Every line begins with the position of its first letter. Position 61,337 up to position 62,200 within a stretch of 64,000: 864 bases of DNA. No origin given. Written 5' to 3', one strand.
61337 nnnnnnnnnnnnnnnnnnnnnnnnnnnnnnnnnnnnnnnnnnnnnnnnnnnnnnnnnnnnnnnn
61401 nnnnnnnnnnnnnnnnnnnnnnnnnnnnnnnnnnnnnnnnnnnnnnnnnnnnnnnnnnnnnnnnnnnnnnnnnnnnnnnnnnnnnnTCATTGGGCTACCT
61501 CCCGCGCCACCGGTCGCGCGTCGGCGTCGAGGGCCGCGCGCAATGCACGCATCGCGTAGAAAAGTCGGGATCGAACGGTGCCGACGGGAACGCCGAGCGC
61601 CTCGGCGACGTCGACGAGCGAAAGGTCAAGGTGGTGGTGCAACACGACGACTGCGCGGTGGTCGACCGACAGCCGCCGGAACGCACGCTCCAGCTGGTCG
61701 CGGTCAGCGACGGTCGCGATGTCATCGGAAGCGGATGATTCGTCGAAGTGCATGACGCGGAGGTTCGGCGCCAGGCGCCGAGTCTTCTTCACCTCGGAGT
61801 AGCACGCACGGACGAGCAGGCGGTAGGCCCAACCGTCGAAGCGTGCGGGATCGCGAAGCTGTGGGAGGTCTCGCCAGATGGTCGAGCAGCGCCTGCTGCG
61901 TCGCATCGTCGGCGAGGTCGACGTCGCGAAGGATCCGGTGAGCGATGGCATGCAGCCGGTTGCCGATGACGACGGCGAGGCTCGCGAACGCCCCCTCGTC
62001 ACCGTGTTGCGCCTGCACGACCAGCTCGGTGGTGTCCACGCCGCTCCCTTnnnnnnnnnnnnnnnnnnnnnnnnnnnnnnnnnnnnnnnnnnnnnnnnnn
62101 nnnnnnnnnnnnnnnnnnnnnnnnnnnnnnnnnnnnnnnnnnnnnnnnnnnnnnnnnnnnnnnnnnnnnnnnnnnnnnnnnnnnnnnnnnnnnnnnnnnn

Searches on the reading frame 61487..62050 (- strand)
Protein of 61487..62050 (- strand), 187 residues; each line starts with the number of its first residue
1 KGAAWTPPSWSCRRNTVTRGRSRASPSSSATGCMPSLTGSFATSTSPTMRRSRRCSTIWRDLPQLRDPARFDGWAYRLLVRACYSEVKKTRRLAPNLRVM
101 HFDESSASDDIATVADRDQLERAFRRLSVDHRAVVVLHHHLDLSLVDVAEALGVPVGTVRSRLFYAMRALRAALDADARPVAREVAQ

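Call 5: search_protein_families(library=pfam, proteins=[window:61487-62050:-], max_evalue=0.01)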
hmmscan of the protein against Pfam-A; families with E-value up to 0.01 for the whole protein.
window:61487-62050:- (187 aa): 5 families
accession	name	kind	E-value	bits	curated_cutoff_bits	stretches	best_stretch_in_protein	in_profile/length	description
PF08281.18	Sigma70_r4_2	-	1.1e-10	41.4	25.7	1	118-170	2-54/54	Sigma-70, region 4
PF04545.22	Sigma70_r4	-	3.2e-10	39.8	24.1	1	123-172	1-50/50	Sigma-70, region 4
PF04542.20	Sigma70_r2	-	0.0022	18.2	24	1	57-92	33-70/71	Sigma-70 region 2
PF20432.4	Xre-like-HTH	-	0.0033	18.1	25.8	0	132-177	13-53/63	Antitoxin Xre-like helix-turn-helix domain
PF13384.12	HTH_23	-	0.0044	17.2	24.6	0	127-160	2-35/50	Homeodomain-like domain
